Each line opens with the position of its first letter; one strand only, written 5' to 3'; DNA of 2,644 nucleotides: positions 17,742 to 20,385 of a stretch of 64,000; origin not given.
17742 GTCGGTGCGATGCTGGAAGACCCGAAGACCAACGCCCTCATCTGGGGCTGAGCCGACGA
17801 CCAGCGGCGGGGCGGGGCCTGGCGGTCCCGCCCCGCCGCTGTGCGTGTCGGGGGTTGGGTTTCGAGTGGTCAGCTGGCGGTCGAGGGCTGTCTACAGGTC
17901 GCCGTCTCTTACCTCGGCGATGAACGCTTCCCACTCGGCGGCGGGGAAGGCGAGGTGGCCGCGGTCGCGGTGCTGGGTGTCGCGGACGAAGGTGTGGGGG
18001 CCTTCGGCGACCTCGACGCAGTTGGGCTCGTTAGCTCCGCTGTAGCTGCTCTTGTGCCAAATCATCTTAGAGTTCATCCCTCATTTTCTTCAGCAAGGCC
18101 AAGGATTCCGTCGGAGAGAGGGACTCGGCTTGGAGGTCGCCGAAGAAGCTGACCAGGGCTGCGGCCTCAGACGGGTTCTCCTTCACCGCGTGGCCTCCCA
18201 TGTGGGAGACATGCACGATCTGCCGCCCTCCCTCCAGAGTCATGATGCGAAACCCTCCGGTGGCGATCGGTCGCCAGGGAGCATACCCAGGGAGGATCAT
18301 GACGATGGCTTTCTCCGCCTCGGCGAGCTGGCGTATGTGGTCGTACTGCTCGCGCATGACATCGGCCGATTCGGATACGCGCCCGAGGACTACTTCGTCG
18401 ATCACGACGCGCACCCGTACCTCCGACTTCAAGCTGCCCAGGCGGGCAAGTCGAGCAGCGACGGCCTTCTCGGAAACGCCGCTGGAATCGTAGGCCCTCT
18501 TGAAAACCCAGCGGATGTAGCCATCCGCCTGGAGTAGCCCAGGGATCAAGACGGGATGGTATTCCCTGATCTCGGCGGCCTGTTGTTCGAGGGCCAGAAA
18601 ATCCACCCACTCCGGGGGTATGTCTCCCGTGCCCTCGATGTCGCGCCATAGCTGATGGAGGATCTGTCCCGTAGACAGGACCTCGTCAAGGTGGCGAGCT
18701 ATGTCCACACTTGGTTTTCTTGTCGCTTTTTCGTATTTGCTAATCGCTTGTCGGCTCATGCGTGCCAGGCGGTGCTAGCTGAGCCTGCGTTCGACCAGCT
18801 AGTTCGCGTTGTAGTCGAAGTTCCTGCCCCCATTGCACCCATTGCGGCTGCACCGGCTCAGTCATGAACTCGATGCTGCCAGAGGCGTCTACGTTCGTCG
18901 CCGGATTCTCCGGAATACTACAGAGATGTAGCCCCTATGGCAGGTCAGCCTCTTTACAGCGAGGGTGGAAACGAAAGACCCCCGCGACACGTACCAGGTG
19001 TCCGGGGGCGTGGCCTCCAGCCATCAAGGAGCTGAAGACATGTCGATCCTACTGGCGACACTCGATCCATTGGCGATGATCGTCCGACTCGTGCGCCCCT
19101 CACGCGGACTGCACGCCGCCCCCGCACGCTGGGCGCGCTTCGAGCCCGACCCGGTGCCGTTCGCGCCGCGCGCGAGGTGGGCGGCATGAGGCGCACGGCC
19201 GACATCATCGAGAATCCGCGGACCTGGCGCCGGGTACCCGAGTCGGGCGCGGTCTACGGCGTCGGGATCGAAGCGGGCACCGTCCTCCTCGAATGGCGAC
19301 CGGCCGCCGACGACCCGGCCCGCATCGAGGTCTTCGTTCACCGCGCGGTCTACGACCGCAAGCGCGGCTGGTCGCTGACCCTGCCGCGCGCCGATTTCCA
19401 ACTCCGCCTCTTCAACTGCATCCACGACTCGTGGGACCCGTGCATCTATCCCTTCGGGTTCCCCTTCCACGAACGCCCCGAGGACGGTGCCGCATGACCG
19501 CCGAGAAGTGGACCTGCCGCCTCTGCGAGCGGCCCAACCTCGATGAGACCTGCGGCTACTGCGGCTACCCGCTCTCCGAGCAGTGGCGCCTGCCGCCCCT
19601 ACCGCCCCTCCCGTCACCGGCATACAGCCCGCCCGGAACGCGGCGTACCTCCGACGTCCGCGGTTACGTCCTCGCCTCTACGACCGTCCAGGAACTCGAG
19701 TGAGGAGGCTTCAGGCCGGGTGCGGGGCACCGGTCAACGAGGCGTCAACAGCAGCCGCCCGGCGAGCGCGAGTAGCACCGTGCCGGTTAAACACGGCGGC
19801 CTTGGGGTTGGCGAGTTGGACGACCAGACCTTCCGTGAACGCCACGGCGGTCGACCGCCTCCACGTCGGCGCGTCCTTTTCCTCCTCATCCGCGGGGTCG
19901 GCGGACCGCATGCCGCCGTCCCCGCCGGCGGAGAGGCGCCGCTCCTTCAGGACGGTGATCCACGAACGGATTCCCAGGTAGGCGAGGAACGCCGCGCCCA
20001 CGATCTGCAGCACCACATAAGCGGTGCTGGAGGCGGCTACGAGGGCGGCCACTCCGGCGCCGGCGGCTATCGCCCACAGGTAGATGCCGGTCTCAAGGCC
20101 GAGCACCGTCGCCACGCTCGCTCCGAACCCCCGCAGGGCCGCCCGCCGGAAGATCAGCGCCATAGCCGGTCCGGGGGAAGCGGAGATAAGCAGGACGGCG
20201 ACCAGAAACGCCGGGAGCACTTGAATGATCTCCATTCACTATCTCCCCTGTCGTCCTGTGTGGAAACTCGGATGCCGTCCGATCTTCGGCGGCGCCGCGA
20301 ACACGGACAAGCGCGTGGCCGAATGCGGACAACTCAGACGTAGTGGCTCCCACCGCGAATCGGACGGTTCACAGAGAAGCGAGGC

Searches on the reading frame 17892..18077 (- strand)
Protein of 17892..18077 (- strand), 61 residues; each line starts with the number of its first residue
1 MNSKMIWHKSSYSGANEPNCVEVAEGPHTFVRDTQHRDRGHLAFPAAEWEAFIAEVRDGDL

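Call 95: search_protein_families(library=pfam, proteins=[window:17892-18077:-], max_evalue=0.001)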
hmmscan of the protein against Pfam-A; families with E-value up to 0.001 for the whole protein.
window:17892-18077:- (61 aa): 1 family
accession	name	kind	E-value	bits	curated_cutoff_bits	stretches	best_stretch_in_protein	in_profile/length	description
PF04149.17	DUF397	-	5.3e-21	75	24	1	7-57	3-55/55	Domain of unknown function (DUF397)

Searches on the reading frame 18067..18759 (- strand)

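Call 95: search_protein_families(library=pfam, proteins=[window:18067-18759:-], max_evalue=0.001)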
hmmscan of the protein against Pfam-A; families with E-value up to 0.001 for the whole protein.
window:18067-18759:- (230 aa): 1 family
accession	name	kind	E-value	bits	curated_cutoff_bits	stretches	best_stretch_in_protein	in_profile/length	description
PF19054.6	DUF5753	-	1.8e-39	135.7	23.4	1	53-225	3-178/178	Domain of unknown function (DUF5753)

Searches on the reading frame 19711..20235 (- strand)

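Call 36: search_protein_families(library=pfam, proteins=[window:19711-20235:-], max_evalue=0.01)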
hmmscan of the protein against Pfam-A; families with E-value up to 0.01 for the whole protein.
window:19711-20235:- (174 aa): 1 family
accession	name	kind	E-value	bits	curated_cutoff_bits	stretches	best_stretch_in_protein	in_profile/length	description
PF01810.24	LysE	-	5.7e-21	75.3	25.6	1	17-149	3-116/193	LysE type translocator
